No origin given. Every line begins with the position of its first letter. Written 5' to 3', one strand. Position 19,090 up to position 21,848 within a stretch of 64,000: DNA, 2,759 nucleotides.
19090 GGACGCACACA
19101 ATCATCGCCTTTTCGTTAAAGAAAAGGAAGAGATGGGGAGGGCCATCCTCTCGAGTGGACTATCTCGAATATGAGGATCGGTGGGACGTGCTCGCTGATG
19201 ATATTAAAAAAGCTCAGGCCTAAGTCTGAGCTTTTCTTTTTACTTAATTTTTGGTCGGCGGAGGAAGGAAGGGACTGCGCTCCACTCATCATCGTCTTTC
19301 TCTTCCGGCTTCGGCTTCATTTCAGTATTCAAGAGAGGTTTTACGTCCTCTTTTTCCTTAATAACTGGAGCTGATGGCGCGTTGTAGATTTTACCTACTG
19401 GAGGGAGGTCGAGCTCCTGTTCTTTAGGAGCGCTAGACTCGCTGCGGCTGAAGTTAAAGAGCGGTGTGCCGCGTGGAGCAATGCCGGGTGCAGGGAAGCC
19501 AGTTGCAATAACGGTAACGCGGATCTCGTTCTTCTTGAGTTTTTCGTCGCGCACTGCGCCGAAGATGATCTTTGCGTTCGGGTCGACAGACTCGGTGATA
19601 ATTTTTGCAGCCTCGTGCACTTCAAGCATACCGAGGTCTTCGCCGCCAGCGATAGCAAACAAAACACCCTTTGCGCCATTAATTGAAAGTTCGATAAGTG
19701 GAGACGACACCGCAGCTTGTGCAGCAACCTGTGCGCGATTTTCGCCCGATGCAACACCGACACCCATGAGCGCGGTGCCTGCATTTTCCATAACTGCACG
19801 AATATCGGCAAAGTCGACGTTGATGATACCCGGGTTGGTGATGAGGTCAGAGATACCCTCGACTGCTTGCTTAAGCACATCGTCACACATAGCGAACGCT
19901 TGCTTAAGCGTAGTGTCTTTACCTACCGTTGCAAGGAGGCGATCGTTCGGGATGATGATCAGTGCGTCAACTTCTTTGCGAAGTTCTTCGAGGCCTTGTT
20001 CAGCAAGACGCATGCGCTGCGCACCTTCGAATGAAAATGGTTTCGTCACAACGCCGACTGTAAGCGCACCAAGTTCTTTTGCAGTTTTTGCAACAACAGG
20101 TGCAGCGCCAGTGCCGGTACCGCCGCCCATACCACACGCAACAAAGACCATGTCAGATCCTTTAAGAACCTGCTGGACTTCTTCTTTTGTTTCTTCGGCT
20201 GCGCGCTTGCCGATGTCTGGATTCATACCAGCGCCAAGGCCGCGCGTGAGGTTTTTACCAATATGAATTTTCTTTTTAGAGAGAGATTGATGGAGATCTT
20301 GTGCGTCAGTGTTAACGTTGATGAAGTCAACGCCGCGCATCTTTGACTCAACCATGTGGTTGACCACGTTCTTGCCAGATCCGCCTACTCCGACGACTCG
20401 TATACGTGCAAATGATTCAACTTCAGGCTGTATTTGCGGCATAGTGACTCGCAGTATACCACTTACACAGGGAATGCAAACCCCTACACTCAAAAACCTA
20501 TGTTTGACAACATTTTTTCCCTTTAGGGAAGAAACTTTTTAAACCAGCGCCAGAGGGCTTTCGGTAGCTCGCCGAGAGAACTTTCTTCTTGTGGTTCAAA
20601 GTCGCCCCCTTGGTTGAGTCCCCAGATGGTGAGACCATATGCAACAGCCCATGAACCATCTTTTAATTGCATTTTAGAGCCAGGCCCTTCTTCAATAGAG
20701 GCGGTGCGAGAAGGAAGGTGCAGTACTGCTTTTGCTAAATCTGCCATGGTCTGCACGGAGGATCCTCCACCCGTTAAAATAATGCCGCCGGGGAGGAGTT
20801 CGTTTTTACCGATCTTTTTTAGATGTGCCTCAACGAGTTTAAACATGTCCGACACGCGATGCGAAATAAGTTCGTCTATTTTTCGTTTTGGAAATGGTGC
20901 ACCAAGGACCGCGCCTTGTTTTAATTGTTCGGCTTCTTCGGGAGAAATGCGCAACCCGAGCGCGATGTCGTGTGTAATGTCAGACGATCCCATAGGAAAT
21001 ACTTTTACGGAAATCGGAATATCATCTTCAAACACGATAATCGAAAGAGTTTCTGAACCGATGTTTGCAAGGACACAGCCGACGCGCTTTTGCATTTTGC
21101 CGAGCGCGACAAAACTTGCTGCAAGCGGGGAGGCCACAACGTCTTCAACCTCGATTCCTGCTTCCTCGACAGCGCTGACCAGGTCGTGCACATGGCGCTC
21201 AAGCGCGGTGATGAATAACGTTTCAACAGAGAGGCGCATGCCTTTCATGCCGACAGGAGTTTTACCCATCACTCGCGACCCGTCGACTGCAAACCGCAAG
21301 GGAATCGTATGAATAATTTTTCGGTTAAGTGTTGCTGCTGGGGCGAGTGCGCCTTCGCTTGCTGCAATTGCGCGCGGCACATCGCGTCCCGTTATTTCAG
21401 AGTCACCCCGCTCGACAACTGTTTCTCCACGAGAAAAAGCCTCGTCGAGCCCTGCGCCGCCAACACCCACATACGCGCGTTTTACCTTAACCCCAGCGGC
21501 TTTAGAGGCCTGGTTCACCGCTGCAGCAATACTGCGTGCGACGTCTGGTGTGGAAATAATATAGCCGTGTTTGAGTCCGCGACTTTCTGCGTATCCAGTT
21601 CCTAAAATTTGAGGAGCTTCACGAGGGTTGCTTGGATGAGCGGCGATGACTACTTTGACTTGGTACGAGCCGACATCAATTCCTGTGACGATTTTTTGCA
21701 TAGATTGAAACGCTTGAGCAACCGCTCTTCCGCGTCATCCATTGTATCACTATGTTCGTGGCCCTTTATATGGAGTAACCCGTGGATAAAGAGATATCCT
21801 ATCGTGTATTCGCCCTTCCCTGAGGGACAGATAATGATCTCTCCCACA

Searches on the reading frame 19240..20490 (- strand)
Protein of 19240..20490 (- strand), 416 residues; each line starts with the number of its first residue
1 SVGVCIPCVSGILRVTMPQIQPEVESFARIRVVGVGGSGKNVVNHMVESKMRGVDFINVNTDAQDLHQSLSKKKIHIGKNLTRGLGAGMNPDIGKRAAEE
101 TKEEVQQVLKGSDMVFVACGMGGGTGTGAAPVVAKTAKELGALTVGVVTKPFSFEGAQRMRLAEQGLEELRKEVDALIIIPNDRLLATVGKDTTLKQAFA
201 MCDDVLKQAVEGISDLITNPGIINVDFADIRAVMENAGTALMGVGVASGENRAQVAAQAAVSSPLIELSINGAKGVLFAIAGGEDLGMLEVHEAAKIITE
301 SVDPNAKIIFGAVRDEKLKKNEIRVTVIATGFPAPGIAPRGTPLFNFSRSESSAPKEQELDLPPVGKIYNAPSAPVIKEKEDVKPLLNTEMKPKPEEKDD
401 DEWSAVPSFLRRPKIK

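Call 15: search_protein_families(library=pfam, proteins=[window:19240-20490:-], max_evalue=0.001)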
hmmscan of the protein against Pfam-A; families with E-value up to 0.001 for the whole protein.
window:19240-20490:- (416 aa): 2 families
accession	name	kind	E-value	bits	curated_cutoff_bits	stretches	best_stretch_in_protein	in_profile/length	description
PF00091.31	Tubulin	-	2.5e-49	168.6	33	1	30-188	2-188/190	Tubulin/FtsZ family, GTPase domain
PF12327.13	FtsZ_C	-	7.3e-32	110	27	1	238-332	1-94/95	FtsZ family, C-terminal domain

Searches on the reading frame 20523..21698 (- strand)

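Call 15: search_protein_families(library=pfam, proteins=[window:20523-21698:-], max_evalue=0.001)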
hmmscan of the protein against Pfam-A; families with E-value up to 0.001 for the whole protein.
window:20523-21698:- (391 aa): 4 families
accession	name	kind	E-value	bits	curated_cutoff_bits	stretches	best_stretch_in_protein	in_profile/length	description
PF14450.12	FtsA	-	2e-20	73.9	31.8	1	209-355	1-127/127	Cell division protein FtsA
PF02491.25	SHS2_FTSA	-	5.8e-12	46.2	25.4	1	90-164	10-79/79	SHS2 domain inserted in FTSA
PF11104.14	PilM_2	-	7.6e-06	25.5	27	1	158-333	126-305/340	Type IV pilus assembly protein PilM;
PF01869.26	BcrAD_BadFG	-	0.00067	19.7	31.5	0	6-86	2-76/271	BadF/BadG/BcrA/BcrD ATPase family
